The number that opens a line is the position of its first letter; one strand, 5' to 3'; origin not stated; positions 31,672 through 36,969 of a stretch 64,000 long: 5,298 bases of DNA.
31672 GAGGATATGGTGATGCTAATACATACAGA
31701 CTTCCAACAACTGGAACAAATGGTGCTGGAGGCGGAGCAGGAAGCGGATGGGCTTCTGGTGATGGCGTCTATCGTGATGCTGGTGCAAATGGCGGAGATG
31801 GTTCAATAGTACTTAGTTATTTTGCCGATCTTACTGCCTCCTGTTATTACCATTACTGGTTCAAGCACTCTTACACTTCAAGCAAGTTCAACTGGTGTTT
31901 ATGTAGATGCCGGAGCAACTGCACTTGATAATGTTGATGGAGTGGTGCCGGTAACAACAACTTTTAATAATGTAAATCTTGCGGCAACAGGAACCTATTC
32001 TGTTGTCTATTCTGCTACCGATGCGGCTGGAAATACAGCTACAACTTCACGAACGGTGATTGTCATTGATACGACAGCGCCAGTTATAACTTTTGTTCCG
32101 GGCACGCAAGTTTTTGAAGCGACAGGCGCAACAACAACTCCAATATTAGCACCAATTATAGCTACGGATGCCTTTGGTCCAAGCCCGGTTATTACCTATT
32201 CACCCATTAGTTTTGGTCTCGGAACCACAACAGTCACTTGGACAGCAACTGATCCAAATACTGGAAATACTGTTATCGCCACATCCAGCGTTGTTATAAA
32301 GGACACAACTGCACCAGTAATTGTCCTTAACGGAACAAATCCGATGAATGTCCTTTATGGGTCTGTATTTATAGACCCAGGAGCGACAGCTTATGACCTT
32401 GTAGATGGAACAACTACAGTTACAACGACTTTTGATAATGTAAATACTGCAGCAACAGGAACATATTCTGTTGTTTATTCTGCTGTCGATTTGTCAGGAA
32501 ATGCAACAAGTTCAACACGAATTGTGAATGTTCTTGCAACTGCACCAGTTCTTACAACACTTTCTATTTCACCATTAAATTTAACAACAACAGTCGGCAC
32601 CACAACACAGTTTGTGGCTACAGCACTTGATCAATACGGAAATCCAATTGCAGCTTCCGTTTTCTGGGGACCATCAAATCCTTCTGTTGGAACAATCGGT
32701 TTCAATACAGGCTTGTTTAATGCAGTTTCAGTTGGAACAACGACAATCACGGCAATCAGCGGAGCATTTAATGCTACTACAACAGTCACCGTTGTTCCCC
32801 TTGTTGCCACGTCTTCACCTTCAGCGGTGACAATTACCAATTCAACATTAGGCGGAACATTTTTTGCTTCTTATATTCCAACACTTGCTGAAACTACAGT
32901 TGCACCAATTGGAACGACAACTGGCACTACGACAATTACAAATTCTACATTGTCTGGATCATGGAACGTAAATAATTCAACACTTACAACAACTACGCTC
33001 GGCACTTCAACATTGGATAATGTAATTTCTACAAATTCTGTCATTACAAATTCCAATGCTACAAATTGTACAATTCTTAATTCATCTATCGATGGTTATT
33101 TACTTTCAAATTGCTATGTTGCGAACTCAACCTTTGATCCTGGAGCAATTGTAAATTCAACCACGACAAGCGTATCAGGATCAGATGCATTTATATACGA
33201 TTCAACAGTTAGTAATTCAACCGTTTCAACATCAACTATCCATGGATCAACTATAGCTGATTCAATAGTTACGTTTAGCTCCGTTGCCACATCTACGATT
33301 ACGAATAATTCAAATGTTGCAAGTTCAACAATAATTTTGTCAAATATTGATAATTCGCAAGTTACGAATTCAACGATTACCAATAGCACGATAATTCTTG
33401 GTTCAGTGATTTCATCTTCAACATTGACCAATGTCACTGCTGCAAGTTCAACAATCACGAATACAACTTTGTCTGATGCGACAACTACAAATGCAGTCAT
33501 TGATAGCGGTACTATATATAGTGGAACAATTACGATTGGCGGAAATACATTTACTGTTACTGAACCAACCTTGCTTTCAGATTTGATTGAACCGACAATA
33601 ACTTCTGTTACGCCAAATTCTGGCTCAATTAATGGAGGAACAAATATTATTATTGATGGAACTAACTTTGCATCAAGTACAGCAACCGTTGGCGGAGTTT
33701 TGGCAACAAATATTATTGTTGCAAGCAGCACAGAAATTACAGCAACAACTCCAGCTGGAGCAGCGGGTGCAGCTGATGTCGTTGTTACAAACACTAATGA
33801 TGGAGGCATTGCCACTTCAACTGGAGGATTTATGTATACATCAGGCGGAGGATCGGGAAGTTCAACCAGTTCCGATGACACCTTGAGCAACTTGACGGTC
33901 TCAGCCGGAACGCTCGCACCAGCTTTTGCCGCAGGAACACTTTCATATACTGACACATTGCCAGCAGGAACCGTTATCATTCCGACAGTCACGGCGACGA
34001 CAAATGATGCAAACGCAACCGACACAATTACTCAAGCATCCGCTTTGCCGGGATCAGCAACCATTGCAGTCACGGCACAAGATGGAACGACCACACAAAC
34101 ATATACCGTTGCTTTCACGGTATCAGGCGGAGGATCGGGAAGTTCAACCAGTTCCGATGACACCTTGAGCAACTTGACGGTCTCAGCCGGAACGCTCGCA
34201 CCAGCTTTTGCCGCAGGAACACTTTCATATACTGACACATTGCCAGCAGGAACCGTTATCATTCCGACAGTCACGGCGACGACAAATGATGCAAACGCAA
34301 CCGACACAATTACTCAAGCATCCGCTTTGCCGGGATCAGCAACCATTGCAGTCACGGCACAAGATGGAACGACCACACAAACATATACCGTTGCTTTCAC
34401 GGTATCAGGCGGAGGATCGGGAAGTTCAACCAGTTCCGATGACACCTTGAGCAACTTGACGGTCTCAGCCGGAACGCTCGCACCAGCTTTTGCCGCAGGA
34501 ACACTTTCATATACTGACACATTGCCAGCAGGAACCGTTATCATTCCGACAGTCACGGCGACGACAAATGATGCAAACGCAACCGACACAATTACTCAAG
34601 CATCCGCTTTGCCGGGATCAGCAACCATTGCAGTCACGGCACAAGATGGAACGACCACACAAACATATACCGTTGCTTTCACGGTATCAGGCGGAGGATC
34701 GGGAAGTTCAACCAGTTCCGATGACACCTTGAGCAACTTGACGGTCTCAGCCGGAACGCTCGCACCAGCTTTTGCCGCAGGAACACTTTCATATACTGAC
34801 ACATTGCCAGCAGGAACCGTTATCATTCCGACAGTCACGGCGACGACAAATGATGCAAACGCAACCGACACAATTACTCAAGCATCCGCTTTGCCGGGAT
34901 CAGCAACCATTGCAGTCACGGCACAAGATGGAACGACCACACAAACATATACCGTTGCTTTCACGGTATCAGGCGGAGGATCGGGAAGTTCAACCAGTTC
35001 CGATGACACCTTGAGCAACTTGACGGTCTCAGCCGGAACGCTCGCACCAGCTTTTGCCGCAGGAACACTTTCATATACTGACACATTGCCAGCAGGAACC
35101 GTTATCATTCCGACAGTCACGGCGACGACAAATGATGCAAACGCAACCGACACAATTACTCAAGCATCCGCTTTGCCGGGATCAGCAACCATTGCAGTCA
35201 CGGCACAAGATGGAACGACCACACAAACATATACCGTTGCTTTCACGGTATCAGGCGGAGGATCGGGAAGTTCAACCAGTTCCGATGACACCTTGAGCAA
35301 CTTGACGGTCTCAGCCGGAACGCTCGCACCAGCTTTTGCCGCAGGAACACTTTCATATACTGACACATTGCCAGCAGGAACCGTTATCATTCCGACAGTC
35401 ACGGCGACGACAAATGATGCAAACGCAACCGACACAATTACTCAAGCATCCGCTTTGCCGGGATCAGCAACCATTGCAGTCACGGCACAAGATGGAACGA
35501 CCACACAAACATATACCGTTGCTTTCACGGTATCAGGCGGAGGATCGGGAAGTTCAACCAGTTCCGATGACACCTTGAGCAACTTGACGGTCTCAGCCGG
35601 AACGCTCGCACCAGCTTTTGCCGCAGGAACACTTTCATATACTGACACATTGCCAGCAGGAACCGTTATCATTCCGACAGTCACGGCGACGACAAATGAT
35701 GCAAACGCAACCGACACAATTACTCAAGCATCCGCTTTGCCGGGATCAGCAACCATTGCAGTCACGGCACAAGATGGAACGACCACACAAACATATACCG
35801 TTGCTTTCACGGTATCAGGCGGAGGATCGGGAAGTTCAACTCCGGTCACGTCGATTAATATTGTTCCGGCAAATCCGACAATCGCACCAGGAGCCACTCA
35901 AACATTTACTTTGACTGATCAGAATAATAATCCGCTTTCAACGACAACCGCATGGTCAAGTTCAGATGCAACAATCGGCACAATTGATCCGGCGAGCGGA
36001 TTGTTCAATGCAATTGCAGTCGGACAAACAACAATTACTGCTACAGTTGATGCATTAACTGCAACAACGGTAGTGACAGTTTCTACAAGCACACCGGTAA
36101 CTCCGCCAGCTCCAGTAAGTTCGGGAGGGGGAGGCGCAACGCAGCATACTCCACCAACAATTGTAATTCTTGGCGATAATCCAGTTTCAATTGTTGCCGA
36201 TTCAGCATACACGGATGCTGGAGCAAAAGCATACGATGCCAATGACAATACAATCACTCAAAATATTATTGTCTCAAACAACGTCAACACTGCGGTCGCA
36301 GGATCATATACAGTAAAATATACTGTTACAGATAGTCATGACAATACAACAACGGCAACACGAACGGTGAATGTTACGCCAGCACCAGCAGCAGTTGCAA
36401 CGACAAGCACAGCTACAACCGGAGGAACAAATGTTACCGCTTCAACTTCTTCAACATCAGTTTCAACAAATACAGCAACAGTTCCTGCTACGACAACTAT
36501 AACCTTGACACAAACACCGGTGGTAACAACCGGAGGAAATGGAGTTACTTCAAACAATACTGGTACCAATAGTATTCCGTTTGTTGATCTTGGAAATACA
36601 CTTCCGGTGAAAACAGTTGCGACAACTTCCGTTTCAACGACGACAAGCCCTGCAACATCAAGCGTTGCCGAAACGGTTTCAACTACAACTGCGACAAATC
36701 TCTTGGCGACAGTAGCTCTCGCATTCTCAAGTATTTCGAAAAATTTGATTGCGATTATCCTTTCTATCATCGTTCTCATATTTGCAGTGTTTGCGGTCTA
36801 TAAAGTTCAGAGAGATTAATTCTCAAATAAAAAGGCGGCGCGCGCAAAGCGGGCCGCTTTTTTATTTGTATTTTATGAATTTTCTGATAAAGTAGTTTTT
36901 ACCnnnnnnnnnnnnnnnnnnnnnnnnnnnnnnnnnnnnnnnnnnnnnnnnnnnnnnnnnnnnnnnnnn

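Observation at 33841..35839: Seven perfectly identical 282-bp tandem repeats inside a roughly 1,900-aa surface adhesin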

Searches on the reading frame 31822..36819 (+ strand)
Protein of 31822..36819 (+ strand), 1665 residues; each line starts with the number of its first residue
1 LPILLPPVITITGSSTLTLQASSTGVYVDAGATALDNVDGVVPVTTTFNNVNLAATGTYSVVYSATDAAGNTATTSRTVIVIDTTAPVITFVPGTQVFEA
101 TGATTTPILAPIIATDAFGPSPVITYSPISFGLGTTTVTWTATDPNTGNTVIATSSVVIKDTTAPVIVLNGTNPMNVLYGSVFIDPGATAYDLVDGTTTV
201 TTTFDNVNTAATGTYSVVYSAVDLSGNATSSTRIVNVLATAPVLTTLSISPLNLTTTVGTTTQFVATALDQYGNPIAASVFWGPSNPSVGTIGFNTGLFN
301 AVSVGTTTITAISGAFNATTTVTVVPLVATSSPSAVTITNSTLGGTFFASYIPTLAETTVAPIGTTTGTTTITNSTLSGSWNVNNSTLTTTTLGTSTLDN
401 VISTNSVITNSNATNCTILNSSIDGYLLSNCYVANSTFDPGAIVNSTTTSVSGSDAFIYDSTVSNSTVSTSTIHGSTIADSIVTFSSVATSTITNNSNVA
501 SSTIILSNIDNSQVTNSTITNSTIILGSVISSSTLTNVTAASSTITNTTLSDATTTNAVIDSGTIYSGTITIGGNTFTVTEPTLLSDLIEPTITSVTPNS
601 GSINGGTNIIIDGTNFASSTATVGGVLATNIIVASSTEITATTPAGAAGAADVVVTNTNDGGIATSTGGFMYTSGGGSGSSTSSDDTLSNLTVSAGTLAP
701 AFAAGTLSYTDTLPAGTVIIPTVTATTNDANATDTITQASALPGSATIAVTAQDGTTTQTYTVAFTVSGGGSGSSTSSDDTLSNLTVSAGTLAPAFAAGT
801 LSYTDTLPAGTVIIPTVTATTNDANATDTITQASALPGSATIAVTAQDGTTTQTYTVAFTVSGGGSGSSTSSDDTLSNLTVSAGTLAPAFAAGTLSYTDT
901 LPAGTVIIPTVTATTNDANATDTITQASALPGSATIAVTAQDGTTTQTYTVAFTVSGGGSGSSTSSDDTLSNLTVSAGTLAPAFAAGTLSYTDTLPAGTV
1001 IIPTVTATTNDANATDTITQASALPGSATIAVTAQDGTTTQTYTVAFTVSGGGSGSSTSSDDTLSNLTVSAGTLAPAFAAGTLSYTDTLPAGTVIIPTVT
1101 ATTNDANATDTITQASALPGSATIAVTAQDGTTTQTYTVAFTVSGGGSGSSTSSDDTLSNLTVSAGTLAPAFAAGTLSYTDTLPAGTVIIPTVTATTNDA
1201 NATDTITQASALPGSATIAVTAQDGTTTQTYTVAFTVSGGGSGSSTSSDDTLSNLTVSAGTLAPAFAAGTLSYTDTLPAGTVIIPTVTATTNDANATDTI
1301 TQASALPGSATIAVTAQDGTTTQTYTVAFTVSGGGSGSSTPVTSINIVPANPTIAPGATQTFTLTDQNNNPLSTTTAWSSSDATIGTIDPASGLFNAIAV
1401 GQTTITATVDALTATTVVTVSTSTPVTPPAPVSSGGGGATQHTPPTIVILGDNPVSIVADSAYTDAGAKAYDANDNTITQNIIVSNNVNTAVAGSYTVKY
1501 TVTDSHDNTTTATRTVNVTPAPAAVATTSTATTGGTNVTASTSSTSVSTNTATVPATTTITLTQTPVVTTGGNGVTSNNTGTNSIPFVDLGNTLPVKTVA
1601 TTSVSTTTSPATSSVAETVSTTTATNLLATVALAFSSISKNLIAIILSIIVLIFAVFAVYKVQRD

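Call 7: search_protein_families(library=pfam, proteins=[window:31822-36816:+], max_evalue=0.01)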
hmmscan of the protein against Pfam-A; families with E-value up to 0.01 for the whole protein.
window:31822-36816:+ (1665 aa): 7 families
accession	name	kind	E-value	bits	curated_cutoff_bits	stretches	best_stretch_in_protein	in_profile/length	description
PF16403.11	Bact_surface_Ig-like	-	3.5e-37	126.7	27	3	1448-1518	2-71/71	Bacterial surface protein, Ig-like domain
PF02368.24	Big_2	-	3.6e-16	59.3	22.8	2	1341-1420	1-79/79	Bacterial Ig-like domain (group 2)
PF19755.4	DUF6242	-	1.5e-06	28.7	29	0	724-766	76-119/217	Domain of unknown function (DUF6242)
PF02494.22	HYR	-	2.8e-06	28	21.7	1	6-80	5-80/81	HYR domain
PF15418.12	DUF4625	-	8e-06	26.6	27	0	54-80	103-129/131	Domain of unknown function (DUF4625)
PF19410.4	DUF5980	-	0.00016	22.5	27.1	0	716-767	36-93/97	Family of unknown function (DUF5980)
PF18981.6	InlK_D3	-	0.0072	16.8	25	1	39-77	31-70/75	Internalin K domain (D3/D4)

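Call 11: find_encoding_contigs(protein=window:31822-36819:+, flank=10000, max_places=10)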
Protein window:31822-36819:+ (1665 aa): no gene with exactly this product is on record in the collection.

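Call 33: search_protein_families(library=ncbifam, proteins=[window:31822-36816:+], max_evalue=0.01)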
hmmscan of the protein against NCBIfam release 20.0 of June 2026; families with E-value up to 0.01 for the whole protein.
window:31822-36816:+ (1665 aa): 1 family
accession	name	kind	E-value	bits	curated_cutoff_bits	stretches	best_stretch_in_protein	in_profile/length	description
NF047446.1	barrel_OmpL47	domain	0.0059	17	40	1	13-81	3-67/68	OmpL47-type beta-barrel domain-containing protein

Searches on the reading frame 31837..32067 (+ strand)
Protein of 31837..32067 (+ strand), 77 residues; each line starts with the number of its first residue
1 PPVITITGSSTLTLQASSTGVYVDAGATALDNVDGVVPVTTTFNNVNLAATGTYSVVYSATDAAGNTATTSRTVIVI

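Call 87: search_protein_families(library=pfam, proteins=[window:31837-32067:+], max_evalue=0.01)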
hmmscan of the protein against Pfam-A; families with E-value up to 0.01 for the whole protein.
window:31837-32067:+ (77 aa): 5 families
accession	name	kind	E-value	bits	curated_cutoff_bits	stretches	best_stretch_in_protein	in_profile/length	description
PF16403.11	Bact_surface_Ig-like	-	2e-13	50.6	27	1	4-76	1-71/71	Bacterial surface protein, Ig-like domain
PF02494.22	HYR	-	2.1e-05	25.2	21.7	1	1-75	5-80/81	HYR domain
PF18981.6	InlK_D3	-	0.00014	22.4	25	1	34-75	31-72/75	Internalin K domain (D3/D4)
PF19077.6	Big_13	-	0.0016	19.4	27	1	32-75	55-98/102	Bacterial Ig-like domain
PF15418.12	DUF4625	-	0.0098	16.6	27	0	49-75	103-129/131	Domain of unknown function (DUF4625)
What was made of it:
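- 31846..32064 (+): Ig-like domain, DUF5011/Bact_surface_Ig-like no. 1 (also weak HYR). PF16403 at 50.6 bits (call 87).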

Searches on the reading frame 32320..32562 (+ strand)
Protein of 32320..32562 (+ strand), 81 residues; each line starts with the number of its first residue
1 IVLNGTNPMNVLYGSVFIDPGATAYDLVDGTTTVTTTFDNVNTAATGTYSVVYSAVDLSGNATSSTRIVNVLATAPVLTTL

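Call 87: search_protein_families(library=pfam, proteins=[window:32320-32562:+], max_evalue=0.01)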
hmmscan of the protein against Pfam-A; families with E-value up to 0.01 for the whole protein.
window:32320-32562:+ (81 aa): 2 families
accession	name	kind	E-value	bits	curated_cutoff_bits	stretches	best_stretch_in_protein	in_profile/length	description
PF16403.11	Bact_surface_Ig-like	-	1e-15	58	27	1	1-71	1-71/71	Bacterial surface protein, Ig-like domain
PF18981.6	InlK_D3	-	0.0027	18.2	25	1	29-68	31-71/75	Internalin K domain (D3/D4)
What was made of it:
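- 32320..32532 (+): Ig-like domain, DUF5011 no. 2. PF16403 at 58 bits (call 87).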

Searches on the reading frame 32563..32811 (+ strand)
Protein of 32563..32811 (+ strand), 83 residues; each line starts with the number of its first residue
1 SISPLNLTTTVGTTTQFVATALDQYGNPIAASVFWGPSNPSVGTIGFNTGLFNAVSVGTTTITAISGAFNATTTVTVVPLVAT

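Call 87: search_protein_families(library=pfam, proteins=[window:32563-32811:+], max_evalue=0.01)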
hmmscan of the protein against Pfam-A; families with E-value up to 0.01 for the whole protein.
window:32563-32811:+ (83 aa): 1 family
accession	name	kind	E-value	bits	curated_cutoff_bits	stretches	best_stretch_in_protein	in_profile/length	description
PF02368.24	Big_2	-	1.1e-09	38.5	22.8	1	1-77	6-79/79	Bacterial Ig-like domain (group 2)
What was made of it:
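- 32563..32793 (+): Big_2 domain no. 1. PF02368 at 38.5 bits (call 87).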

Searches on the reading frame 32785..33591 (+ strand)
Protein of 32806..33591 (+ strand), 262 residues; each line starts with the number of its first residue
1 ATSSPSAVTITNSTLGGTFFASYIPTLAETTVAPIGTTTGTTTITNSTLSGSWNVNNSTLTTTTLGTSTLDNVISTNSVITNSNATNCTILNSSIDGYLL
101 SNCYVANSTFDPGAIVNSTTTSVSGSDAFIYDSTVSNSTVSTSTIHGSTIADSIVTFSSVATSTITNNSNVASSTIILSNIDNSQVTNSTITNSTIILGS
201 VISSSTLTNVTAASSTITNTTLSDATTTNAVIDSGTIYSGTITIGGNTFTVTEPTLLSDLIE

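Call 9: search_protein_families(library=pfam, proteins=[window:32806-33591:+], max_evalue=1)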
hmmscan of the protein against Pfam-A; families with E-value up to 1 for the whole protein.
seq(262 aa): 2 families
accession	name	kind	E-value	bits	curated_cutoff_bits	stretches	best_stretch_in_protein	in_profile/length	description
PF13599.13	Pentapeptide_4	-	0.0041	17.6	38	1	43-97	22-75/78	Pentapeptide repeat region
PF05264.16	CfAFP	-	0.015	15.8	25.9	3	38-124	17-103/137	Choristoneura fumiferana antifreeze protein (CfAFP)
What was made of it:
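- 32785..33591 (+): Asn/Ser/Thr-rich beta-helix (5-residue periodicity, two invariant Cys, 15 N-x-S/T sequons). Pfam gives weak Pentapeptide_4 and CfAFP matches (call 9).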

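Call 72: predict_structure(alignment_id=A1)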
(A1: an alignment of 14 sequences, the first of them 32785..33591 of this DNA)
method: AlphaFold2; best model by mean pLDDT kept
length: 269 residues; sequences in the alignment: 14
mean_pLDDT: 81.2   pTM: 0.77
mean pLDDT of the five models: 81.2, 81.1, 76.3, 74.5, 70.9
residues with pLDDT >= 90: 130; 70-90: 87; 50-70: 20; < 50: 32
segments of 3 or more residues with pLDDT < 50: 1-12, 25-44
pLDDT, mean of each block of 10 residues (from residue 1): 34 64 46 32 56 81 88 89 94 95 93 91 95 95 97 98 98 97 97 96 90 89 82 75 74 74 71
secondary structure, 60 per line:
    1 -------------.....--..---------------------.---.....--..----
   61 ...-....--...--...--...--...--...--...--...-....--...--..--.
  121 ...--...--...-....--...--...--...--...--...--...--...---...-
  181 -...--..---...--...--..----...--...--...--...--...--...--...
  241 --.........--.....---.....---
elements in order: E14-18 E48-52 E61-63 E65-68 E71-73 E76-78 E81-83 E86-88 E91-93 E96-98 E101-103 E105-108 E111-113 E120-123 E126-128 E131-133 E135-138 E141-143 E146-148 E151-153 E156-158 E161-163 E166-168 E171-173 E177-179 E182-184 E192-194 E197-199 E208-210 E213-215 E218-220 E223-225 E228-230 E233-235 E238-240 E243-251 E254-258
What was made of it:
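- On Pentapeptide-repeat / beta-helix fold (NST-rich region): AF2 pLDDT 81 with strands every 5 residues (call 72).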

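Call 74: fold_search(model_id=the predicted structure, library=pdb)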
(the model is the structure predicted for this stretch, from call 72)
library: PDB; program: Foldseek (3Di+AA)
matches with E <= 10: 569; with E <= 0.001: 141
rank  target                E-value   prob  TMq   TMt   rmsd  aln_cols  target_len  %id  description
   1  7kob                  7.0e-07  1.00  0.33  0.27  11.7       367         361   10  Crystal structure of antigen 43b from Escherichia coli CFT073 (released 2022-03-09)
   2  4mr0_A                1.9e-06  1.00  0.24  0.17  12.8       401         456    9  Crystal structure of PfbA, a surface adhesin of Streptococcus pneumoniae (released 2014-02-05)
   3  2pyg_A                2.0e-06  1.00  0.41  0.32   8.5       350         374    8  Azotobacter vinelandii Mannuronan C-5 epimerase AlgE4 A-module (released 2008-05-27)
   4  5dns_A                3.3e-06  1.00  0.22  0.25  10.4       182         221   11  t1428 loop variant in P3221 (released 2016-09-28)
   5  7bz0_A                3.5e-06  1.00  0.38  0.24  12.3       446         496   11  complex structure of alginate lyase AlyF-OU02 with G6 (released 2021-03-10)
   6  4mr0_B                3.6e-06  1.00  0.31  0.22  11.3       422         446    9  Crystal structure of PfbA, a surface adhesin of Streptococcus pneumoniae (released 2014-02-05)
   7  6fls_A                3.8e-06  0.99  0.17  0.19  10.6       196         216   15  Pentapeptide repeat family protein from Clostridium botulinum (released 2018-08-15)
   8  5z9t_A                8.5e-06  1.00  0.32  0.20  13.4       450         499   10  a new PL6 alginate lyase complex with trisaccharide (released 2019-03-27)
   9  7o7a_B                1.0e-05  1.00  0.32  0.25  12.6       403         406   10  Structure of the PL6 family alginate lyase Pedsa0632 from Pseudopedobacter saltans (released 2021-07-28)
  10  6qps_A                1.0e-05  1.00  0.26  0.19  11.9       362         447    9  Structural characterization of a mannuronic acid specific polysaccharide family 6 lyase enzyme from human gut microbio (released 2019-09-25)
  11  6qps_B                1.1e-05  1.00  0.26  0.19  11.9       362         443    9  Structural characterization of a mannuronic acid specific polysaccharide family 6 lyase enzyme from human gut microbio (released 2019-09-25)
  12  6fls_D                1.1e-05  0.93  0.15  0.17  11.8       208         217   14  Pentapeptide repeat family protein from Clostridium botulinum (released 2018-08-15)
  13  3du1                  1.3e-05  0.99  0.19  0.20  12.3       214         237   12  The 2.0 Angstrom Resolution Crystal Structure of HetL, a Pentapeptide Repeat Protein involved in Heterocyst Differentiat (released 2008-11-11)
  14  8ja4                  1.5e-05  1.00  0.24  0.16  12.2       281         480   11  Structure of the alginate epimerase/lyase (released 2024-05-08)
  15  7o84_A                1.5e-05  1.00  0.26  0.20  12.8       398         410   10  Structure of the PL6 family alginate lyase Pedsa0632 from Pseudopedobacter saltans in complex with substrate (released 2021-07-28)
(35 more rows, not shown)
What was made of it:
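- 32785..33591 (+): Foldseek PDB matches are all beta-helices or solenoids: Ag43, PfbA, AlgE4 and pentapeptide-repeat proteins (call 74).
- On Pentapeptide-repeat / beta-helix fold (NST-rich region): All Foldseek matches are beta-helices (call 74).
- The beta-helix is supported by an AF2 model and fold search (calls 72, 74).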

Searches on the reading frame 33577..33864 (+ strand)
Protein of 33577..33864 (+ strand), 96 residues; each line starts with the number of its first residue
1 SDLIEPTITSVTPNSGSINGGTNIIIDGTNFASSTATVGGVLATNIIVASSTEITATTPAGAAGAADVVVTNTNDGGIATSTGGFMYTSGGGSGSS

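Call 9: search_protein_families(library=pfam, proteins=[window:33577-33864:+], max_evalue=1)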
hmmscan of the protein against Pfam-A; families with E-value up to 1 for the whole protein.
seq(96 aa): 3 families
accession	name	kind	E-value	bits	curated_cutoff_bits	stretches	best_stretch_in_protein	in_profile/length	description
PF01833.30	TIG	-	4e-16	59.2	20.9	1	6-85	1-82/84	IPT/TIG domain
PF09099.16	Qn_am_d_aIII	-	0.076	13.8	22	1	5-70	1-69/82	Quinohemoprotein amine dehydrogenase, alpha subunit domain III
PF04571.19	Lipin_N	-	0.24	11.9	25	1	53-81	14-42/103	lipin, N-terminal conserved region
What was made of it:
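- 33592..33831 (+): IPT/TIG domain. PF01833 at 59.2 bits, E 4e-16 (call 9).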
